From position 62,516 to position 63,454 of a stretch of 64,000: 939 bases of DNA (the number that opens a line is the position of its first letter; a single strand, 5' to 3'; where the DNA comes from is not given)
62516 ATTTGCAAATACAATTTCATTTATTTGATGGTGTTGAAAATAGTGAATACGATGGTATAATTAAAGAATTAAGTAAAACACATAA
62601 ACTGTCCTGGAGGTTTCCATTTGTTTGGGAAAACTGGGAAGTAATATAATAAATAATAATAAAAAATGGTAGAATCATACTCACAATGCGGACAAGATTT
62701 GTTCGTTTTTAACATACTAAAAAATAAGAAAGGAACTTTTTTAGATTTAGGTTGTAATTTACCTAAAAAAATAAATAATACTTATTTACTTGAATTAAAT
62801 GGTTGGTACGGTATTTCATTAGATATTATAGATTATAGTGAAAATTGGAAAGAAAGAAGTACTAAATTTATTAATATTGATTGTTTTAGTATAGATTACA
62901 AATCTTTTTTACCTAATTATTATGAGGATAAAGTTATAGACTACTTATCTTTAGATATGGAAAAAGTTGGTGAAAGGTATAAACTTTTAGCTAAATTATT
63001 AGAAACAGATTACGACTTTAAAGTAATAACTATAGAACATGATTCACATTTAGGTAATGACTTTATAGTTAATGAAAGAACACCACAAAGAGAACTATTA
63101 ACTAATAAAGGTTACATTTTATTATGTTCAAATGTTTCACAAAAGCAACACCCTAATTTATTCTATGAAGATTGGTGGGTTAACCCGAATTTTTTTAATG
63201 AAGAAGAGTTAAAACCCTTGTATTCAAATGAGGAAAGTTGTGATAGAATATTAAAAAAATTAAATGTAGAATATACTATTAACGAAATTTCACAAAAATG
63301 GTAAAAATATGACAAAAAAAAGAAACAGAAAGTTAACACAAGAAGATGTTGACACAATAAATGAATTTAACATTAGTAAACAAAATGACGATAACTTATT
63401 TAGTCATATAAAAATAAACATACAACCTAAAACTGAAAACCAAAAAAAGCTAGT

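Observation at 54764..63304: Phage-borne fucosylated-glycan (Lewis-antigen-like) biosynthesis island: GT25 + GT11 alpha-1,2-FucT + GT10 alpha-1,3-FucT + GT2s + methyltransferases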

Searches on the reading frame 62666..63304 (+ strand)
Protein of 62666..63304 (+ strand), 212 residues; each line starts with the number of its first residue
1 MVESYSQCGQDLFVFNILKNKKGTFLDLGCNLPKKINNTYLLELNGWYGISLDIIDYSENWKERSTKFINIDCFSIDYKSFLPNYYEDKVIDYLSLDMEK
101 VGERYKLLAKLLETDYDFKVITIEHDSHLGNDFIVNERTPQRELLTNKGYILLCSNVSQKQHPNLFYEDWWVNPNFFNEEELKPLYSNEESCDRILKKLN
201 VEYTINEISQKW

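Call 4: search_protein_families(library=pfam, proteins=[window:62666-63304:+], max_evalue=0.1)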
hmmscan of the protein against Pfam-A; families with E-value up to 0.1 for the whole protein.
window:62666-63304:+ (212 aa): 1 family
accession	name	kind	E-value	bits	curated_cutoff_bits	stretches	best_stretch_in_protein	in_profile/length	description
PF05050.19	Methyltransf_21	-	0.0076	16.8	22.7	1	62-128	88-151/173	Methyltransferase FkbM domain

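Call 41: search_protein_families(library=ncbifam, proteins=[window:62666-63304:+], max_evalue=0.1)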
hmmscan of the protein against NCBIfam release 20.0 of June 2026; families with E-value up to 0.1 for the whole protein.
window:62666-63304:+ (212 aa): 0 families

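Call 78: search_solved_structures(query=window:62666-63304:+, max_evalue=5)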
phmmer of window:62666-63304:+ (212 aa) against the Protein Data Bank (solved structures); distinct sequences matched with E-value up to 5: 5.
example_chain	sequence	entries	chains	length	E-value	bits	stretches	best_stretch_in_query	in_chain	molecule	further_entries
1ezt_A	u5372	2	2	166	0.15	14.9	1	59-170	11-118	REGULATOR OF G-PROTEIN SIGNALING 4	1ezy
6u8z_A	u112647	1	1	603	0.21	14.5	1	128-197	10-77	Phospholipase D1,Phospholipase D1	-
6ohr_A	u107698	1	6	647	0.22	14.4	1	127-197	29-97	Phospholipase D1, chimeric constuct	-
1agr_E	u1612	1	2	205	0.22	14.4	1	59-170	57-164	RGS4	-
9f7k_A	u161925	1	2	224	1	12.2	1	97-142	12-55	GH14654p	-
